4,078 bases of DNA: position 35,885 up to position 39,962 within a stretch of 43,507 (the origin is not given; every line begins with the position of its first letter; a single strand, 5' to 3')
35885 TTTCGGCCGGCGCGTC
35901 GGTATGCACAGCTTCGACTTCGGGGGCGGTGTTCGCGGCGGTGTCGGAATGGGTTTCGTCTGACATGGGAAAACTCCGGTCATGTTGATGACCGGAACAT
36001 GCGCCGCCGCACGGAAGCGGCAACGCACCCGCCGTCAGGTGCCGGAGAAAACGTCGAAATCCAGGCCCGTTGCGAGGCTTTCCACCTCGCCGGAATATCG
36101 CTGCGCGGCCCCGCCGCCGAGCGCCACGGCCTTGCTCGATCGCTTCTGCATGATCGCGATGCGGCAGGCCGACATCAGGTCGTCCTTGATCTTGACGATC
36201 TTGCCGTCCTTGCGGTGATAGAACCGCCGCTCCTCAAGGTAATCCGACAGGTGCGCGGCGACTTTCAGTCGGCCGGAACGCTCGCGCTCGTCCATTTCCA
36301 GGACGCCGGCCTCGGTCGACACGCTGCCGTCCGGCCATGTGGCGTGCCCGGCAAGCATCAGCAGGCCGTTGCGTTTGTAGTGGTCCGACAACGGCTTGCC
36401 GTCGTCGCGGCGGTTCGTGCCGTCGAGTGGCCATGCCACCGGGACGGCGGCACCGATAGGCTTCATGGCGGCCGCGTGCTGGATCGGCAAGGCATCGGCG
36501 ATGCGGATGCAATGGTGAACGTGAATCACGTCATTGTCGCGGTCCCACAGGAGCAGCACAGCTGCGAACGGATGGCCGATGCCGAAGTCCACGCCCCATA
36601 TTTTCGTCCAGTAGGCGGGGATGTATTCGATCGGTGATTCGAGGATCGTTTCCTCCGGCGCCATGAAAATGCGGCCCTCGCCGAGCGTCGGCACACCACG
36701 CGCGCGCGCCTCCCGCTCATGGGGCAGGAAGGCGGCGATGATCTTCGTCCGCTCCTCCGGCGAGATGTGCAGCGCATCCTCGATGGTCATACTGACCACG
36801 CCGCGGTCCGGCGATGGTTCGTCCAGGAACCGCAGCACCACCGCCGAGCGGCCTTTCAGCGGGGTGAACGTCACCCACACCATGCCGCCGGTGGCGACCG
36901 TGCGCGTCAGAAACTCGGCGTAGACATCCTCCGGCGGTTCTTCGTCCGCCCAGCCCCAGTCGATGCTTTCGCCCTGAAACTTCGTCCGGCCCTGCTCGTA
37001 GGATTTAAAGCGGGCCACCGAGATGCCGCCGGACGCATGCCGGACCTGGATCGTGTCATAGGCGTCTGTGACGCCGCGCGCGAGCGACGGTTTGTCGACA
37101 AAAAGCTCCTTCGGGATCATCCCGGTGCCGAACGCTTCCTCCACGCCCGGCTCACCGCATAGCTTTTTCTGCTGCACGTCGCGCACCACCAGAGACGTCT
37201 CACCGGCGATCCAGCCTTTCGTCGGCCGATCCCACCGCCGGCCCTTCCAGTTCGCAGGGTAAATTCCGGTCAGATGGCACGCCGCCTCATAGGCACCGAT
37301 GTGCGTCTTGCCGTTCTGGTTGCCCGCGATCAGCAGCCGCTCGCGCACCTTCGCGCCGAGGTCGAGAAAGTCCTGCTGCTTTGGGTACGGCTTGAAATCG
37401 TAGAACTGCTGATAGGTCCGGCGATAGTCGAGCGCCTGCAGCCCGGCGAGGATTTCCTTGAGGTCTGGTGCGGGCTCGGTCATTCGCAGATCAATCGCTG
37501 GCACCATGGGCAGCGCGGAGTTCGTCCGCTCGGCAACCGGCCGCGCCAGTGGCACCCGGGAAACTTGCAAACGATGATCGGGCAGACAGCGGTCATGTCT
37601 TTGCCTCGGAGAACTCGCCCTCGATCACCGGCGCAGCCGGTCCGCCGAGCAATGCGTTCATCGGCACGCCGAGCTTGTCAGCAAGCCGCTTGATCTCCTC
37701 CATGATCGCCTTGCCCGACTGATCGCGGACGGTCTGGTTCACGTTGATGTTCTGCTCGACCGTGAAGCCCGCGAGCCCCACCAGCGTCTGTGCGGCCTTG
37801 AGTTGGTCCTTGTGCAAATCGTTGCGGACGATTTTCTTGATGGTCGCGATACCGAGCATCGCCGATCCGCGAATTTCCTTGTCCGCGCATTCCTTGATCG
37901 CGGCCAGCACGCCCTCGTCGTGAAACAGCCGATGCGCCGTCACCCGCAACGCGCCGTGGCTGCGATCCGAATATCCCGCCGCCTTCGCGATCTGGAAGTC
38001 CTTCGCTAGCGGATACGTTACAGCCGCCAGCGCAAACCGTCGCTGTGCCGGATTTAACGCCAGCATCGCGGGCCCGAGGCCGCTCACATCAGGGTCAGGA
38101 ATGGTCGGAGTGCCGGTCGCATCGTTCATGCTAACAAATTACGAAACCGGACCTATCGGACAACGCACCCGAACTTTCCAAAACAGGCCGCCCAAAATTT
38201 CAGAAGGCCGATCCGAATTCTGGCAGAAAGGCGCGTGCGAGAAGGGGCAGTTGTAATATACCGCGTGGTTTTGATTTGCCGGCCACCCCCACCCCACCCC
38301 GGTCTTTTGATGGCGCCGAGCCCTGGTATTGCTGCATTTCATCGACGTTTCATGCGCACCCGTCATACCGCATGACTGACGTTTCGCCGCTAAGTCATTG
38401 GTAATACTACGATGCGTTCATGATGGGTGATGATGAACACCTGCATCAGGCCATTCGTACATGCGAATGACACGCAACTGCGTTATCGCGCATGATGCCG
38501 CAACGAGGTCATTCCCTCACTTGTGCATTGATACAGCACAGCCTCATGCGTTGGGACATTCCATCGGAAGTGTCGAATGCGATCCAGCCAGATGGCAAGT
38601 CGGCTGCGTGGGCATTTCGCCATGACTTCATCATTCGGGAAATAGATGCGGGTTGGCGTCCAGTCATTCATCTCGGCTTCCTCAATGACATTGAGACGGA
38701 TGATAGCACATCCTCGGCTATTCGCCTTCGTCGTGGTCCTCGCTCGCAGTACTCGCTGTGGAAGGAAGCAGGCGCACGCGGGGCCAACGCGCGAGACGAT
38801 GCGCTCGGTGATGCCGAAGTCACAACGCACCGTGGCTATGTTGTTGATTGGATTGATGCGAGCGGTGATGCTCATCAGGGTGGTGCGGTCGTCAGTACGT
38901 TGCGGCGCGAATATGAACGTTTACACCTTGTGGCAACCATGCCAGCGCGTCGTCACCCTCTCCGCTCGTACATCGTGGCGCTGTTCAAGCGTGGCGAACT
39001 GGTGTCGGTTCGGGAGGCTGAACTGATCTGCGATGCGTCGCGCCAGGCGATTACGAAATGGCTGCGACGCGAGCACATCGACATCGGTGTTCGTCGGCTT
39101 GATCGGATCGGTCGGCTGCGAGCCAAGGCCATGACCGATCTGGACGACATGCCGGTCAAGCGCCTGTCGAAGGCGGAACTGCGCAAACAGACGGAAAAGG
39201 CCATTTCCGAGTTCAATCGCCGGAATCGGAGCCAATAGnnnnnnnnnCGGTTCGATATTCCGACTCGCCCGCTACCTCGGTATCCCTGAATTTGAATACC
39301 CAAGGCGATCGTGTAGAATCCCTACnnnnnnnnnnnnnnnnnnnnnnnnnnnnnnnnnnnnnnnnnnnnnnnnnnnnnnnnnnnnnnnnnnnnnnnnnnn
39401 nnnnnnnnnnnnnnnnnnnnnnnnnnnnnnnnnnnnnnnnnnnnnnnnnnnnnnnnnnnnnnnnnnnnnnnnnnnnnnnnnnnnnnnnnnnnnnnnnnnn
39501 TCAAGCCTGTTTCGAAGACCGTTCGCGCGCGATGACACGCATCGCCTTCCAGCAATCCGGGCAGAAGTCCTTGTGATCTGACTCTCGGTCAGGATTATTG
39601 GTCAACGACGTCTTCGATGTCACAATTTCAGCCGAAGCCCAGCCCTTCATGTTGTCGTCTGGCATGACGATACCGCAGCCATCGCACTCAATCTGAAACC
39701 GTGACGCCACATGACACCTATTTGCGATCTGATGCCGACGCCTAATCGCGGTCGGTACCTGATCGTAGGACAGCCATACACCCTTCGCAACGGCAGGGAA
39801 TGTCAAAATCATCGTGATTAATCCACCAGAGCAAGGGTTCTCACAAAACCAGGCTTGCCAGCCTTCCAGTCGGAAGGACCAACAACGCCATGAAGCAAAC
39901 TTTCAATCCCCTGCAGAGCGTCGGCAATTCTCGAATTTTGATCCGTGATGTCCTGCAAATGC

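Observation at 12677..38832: Strand-specific conserved motif G-R-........-Y-C in the intergenic gaps of the late operon: candidate phage-specific late promoter or regulatory system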

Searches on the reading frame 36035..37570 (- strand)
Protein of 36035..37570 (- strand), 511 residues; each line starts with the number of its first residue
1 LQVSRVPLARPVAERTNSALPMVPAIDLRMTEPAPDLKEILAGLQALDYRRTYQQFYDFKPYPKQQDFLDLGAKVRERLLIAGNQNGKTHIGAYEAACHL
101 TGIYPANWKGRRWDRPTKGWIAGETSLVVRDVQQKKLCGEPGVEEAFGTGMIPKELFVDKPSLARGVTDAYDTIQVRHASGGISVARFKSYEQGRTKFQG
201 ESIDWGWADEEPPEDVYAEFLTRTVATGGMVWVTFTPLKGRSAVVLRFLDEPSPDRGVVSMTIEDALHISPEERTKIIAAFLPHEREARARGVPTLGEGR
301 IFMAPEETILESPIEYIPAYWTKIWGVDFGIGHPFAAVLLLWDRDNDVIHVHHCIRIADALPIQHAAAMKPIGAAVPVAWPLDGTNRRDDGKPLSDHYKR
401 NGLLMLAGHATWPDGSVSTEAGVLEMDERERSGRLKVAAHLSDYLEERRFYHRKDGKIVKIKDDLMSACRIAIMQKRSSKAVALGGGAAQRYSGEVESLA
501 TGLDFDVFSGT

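Call 9: search_protein_families(library=phrogs, proteins=[window:36035-37570:-])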
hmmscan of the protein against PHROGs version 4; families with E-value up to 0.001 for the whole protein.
window:36035-37570:- (511 aa): 4 families
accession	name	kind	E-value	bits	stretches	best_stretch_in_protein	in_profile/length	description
phrog_31467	-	unknown function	3.6e-46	158.7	1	62-269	42-253/261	-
phrog_2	-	head and packaging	2.1e-22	80.7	1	55-480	261-596/807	terminase large subunit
phrog_5653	-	head and packaging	1.5e-13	51.9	1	296-480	5-184/199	terminase large subunit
phrog_30463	-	unknown function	2.8e-13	51.4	1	405-480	1-77/101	-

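Call 28: find_related_loci(query=window:36035-37570:-, collection=viral_contigs, flank=10000)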
Query window:36035-37570:- (511 aa) in viral_contigs; peptide patterns used: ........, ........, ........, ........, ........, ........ (x = any residue, [..] = any of these).
171 stretches matched a pattern; 161 encode a relative of the query (tblastn E <= 1e-3); the best 80 are kept; 80 distinct loci.
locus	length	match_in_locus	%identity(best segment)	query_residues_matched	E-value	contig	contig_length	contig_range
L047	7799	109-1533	82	37-511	0e+0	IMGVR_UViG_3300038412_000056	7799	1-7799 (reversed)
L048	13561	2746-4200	79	26-510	0e+0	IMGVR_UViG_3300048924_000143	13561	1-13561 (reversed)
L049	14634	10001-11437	78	29-508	0e+0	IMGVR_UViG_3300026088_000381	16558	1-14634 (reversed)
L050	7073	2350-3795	75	30-510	0e+0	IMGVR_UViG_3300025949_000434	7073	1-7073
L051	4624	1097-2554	75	19-510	0e+0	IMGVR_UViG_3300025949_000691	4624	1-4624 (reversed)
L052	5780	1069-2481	76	36-508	0e+0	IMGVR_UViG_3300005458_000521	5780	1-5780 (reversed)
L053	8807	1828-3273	74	29-511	0e+0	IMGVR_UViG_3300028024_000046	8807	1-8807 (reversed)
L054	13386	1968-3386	75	36-508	0e+0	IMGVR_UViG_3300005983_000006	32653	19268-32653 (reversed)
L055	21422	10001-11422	73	36-511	0e+0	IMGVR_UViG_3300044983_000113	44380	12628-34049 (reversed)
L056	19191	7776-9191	71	36-510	0e+0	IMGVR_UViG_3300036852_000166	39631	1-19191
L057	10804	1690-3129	71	29-509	0e+0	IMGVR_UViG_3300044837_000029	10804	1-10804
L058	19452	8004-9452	69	29-510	0e+0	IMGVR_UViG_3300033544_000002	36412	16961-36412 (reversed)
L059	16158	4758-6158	69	42-510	0e+0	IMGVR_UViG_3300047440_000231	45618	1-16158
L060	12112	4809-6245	67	30-509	0e+0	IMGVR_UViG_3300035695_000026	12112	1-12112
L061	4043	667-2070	69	40-510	0e+0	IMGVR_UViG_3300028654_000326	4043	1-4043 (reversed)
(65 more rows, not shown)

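Call 34: find_related_loci(query=window:36035-37570:-, collection=genome_contigs, flank=10000)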
Query window:36035-37570:- (511 aa) in genome_contigs; peptide patterns used: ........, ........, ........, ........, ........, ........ (x = any residue, [..] = any of these).
106 stretches matched a pattern; 5 encode a relative of the query (tblastn E <= 1e-3); 5 distinct loci.
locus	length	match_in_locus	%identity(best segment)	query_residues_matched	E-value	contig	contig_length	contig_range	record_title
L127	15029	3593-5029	64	34-510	0e+0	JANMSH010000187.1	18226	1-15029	MAG: Hyphomicrobiales bacterium isolate SOY_29_metabat_473 SOY_29_k141_4908210, whole genome shotgun sequence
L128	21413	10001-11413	64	30-491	0e+0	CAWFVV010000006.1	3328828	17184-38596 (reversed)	MAG: uncultured Alphaproteobacteria bacterium isolate MFD04967.bin.1.195 genome assembly, contig: contig_8681, whole gen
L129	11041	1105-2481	37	36-486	3e-92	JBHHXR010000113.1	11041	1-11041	MAG: Paracoccaceae bacterium isolate D_1_bin.26 NODE_2628_length_11041_cov_9.266521, whole genome shotgun sequence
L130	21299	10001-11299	39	49-477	2e-84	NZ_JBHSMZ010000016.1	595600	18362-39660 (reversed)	Massilia aerilata strain KACC 12505 platanus_K_17_124_16, whole genome shotgun sequence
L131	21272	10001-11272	39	62-479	6e-84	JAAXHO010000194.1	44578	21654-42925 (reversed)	MAG: Candidatus Poribacteria bacterium isolate Plut_88891 unfiltered_Plut_88891_genomic_contig_1028069, whole genome sho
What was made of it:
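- Tried and rejected: The GTDB genome scan with terL gave only 5 loci, two of them useful, so host-genome occurrence of the box could not be assessed (call 34).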

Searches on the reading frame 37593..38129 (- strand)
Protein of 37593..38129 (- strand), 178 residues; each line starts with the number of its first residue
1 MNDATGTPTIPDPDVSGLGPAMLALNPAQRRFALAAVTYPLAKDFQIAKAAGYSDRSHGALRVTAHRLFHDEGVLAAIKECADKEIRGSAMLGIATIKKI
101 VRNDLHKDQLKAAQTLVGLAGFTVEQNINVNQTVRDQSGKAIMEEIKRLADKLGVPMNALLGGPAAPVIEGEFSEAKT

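Call 9: search_protein_families(library=phrogs, proteins=[window:37593-38129:-])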
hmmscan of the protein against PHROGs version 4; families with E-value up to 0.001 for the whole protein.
window:37593-38129:- (178 aa): 1 family
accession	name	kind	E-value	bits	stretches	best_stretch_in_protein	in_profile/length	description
phrog_51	-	head and packaging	2.2e-05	25.3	1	19-84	83-144/261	terminase small subunit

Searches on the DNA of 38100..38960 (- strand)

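Call 64: search_rna_families(source=window, start=38100, end=38960, threshold=evalue, max_evalue=5)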
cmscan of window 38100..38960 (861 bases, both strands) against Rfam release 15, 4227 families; matches with E-value up to 5: 1.
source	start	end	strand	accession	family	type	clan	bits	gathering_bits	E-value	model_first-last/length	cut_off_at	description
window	38410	38448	+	RF00342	snoZ40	Gene; snRNA; snoRNA; CD-box;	-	16.8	50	2.7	1-73/73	no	Small nucleolar RNA Z40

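Call 67: build_rna_model(alignment_id=A3)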
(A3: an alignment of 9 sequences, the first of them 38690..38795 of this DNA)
Model R1 built from alignment A3 (9 sequences, 112 columns); structure: RNAalifold consensus.
model positions 107; base pairs 19; branch points 1; effective number of sequences 1.78; information 0.59 bits per position. Calibrated on 0.2 Mb of random sequence (short: E-values are rough).
structure used (alignment columns):
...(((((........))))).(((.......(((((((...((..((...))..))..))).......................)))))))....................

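Call 69: search_with_rna_model(model_id=R1, sources=[window, L047, L048, L049, L050, L051, L052, L053, L054, L055, L056, L057, L058, L059, L060, L061, L062, L063, L064, L065, L066, L067, L068, L069, L070, L071, L072, L073, L074, L075, L076, L077, L078, L079, L080, L081, L082, L083, L084, L085, L086, L087, L088, L089, L090, L091, L092, L093, L094, L095, L096, L097, L098, L099, L100, L101, L102, L103, L104, L105, L106, L107, L108, L109, L110, L111, L112, L113, L114, L115, L127, L128, L129, L130, L131, L004, L009, L010, L012, L014, L015, L016, L029, L037, L044], max_evalue=0.01, make_alignment=true)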
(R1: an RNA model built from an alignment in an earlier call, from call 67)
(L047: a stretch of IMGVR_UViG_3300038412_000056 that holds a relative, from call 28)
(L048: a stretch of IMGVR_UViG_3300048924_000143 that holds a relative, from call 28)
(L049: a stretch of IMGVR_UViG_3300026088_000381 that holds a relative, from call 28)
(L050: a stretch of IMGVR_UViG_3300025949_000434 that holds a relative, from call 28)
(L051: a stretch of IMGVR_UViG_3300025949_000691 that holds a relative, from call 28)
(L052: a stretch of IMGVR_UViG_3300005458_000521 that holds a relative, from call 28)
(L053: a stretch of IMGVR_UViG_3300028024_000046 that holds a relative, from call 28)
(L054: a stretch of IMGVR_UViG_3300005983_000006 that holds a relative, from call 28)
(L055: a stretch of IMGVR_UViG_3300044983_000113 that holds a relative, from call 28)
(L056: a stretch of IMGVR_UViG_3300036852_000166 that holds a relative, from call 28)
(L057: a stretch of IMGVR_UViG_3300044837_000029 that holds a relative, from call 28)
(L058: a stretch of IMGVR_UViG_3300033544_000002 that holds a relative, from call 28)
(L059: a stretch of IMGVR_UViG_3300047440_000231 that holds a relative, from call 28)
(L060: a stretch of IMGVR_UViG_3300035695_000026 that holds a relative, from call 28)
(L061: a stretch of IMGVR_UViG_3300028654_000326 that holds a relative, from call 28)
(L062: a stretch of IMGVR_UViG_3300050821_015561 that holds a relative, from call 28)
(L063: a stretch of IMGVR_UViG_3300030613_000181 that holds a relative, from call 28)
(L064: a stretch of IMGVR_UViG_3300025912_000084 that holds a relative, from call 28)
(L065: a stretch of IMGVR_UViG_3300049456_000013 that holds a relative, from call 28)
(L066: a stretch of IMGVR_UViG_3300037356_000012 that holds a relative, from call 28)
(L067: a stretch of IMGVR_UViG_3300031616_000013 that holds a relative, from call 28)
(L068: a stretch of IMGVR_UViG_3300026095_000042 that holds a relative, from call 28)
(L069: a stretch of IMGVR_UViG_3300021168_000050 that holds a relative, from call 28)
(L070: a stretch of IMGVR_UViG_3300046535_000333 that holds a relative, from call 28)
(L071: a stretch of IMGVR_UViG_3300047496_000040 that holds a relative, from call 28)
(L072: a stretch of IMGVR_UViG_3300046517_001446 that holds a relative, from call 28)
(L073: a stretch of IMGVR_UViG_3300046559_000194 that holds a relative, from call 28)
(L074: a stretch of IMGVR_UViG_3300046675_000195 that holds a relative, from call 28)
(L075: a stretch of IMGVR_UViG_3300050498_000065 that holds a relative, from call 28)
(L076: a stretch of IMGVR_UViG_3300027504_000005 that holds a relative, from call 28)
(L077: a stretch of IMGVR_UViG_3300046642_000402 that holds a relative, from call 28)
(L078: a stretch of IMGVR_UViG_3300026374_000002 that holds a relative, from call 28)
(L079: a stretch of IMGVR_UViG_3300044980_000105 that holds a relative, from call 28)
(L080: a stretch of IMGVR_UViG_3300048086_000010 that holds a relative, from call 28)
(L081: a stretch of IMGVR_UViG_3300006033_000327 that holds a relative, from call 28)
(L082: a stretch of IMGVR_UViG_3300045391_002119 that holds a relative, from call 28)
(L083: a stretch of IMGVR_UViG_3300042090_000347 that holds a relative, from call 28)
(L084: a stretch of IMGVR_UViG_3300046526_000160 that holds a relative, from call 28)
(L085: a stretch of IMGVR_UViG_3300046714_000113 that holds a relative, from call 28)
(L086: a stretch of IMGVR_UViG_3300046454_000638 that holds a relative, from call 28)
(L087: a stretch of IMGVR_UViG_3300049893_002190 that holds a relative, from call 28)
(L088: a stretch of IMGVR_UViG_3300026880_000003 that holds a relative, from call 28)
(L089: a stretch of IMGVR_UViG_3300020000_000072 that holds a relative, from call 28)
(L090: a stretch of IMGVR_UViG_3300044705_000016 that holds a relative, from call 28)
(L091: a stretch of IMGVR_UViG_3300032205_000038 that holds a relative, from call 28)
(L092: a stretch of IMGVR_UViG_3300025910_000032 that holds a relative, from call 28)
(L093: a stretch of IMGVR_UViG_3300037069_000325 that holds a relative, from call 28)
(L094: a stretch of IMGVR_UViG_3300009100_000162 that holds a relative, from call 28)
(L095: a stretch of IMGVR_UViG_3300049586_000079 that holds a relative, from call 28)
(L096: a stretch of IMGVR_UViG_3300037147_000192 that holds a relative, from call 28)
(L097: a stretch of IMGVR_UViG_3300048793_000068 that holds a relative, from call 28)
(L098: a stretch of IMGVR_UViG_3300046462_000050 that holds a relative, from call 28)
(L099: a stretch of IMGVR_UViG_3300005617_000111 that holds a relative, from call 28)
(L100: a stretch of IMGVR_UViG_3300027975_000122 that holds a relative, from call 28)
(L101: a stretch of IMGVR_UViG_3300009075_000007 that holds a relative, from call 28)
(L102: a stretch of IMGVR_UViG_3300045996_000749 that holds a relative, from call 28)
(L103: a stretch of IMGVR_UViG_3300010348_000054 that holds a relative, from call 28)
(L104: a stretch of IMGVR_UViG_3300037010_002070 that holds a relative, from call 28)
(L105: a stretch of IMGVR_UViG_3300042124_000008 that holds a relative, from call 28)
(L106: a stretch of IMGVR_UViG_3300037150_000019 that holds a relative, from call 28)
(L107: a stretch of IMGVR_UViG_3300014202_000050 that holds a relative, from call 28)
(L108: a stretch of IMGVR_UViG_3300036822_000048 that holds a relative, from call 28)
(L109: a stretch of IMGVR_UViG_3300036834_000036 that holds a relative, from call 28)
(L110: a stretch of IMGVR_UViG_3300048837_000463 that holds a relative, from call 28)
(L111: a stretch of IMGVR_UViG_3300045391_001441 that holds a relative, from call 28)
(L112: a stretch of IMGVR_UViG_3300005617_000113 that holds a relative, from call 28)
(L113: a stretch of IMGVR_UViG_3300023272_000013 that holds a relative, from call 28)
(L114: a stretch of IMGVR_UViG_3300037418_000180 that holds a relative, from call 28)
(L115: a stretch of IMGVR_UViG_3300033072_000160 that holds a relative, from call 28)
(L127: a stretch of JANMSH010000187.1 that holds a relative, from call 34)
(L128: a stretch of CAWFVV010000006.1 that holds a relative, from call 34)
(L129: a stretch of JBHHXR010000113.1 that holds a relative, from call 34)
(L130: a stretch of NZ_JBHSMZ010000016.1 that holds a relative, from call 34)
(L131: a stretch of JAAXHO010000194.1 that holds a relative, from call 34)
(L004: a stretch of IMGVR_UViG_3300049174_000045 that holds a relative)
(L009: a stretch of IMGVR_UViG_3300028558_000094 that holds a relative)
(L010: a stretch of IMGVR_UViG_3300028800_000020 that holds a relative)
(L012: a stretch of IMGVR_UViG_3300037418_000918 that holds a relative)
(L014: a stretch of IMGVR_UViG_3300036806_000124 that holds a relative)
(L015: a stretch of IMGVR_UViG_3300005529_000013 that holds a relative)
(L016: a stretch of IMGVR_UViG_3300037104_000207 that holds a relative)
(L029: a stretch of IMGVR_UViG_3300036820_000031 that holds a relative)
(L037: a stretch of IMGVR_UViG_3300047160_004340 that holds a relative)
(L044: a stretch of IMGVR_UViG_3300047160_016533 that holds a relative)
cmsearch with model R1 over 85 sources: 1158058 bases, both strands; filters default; matches with E-value up to 0.01: 10.
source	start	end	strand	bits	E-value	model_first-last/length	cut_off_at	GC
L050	1184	1288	+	107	1.3e-17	1-107/107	no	0.65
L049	8826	8932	+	107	1.3e-17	1-107/107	no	0.64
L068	8467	8572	+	104.5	3.8e-17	1-107/107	no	0.69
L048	1436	1540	+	101.4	1.5e-16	1-107/107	no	0.64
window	38690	38795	-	98.9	4.6e-16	1-107/107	no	0.62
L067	7324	7430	+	98.4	5.6e-16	1-107/107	no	0.68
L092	8703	8804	+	98.2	6.3e-16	1-107/107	no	0.64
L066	8702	8806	+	96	1.6e-15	1-107/107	no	0.67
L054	853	957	+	92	9.8e-15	1-107/107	no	0.68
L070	333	388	+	31.6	0.0041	32-85/107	no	0.61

Alignment A4: 10 matches aligned to the model, 111 columns, each read 5' to 3' on its own strand. Consensus structure (alignment columns), stored with it:
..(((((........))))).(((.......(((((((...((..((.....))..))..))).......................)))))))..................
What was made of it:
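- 38690..38795 (-): Conserved structured non-coding element of about 105 nt, lying directly downstream of promoter 1. It matches no Rfam family. Covariance model R1 finds it only in 9-10 loci (call 69).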

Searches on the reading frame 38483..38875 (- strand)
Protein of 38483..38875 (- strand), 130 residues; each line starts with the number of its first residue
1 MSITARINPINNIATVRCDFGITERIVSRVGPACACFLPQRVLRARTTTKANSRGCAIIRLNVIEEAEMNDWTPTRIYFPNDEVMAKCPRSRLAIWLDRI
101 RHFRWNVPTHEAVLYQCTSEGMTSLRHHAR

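Call 22: search_protein_families(library=pfam, proteins=[window:38483-38875:-], max_evalue=0.01)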
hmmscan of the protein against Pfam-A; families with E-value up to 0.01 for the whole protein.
window:38483-38875:- (130 aa): 0 families

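Call 24: search_protein_families(library=phrogs, proteins=[window:38483-38875:-], max_evalue=0.01)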
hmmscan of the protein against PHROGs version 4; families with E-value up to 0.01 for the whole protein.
window:38483-38875:- (130 aa): 0 families

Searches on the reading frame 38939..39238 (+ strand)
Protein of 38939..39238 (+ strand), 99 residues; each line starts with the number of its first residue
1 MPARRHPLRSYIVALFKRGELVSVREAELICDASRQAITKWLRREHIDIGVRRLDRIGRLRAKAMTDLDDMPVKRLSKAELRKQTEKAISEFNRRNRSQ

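Call 36: search_protein_families(library=pfam, proteins=[window:38939-39238:+], max_evalue=1)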
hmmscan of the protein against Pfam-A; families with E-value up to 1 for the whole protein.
window:38939-39238:+ (99 aa): 1 family
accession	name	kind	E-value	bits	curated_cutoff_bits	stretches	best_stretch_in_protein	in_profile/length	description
PF03683.19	UPF0175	-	0.065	13.4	27.9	1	10-49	23-61/75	Uncharacterised protein family (UPF0175)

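Call 45: search_solved_structures(query=window:38939-39238:+, max_evalue=1)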
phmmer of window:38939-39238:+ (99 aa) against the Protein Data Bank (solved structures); distinct sequences matched with E-value up to 1: 1.
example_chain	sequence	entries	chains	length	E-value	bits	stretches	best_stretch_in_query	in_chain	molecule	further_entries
2kz6_A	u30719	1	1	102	0.74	13.9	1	17-83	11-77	Uncharacterized protein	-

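Call 93: search_protein_families(library=ncbifam, proteins=[window:38939-39238:+], max_evalue=0.1)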
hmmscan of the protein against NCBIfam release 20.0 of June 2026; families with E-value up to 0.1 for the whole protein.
window:38939-39238:+ (99 aa): 0 families

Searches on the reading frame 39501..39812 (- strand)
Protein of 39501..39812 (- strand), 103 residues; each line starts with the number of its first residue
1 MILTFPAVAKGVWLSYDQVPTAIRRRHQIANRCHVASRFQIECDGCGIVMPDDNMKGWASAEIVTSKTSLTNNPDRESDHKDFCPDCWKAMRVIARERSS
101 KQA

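Call 22: search_protein_families(library=pfam, proteins=[window:39501-39812:-], max_evalue=0.01)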
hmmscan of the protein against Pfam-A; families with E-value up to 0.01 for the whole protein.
window:39501-39812:- (103 aa): 0 families

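Call 24: search_protein_families(library=phrogs, proteins=[window:39501-39812:-], max_evalue=0.01)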
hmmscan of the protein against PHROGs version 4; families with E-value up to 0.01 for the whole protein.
window:39501-39812:- (103 aa): 1 family
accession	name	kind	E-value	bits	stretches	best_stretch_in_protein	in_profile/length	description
phrog_17873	-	unknown function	0.0036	18.6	1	37-90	10-65/69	-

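Call 36: search_protein_families(library=pfam, proteins=[window:39501-39812:-], max_evalue=1)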
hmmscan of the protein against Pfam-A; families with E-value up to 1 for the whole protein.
window:39501-39812:- (103 aa): 2 families
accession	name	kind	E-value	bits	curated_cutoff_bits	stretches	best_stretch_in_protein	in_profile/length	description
PF18912.6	DZR_2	-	0.019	15.3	27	1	77-96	17-36/56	Double zinc ribbon domain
PF13446.11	RPT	-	0.09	13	28.2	1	85-101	36-52/59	A repeated domain in UCH-protein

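Call 93: search_protein_families(library=ncbifam, proteins=[window:39501-39812:-], max_evalue=0.1)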
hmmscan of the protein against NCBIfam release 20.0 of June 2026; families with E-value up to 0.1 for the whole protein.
window:39501-39812:- (103 aa): 0 families
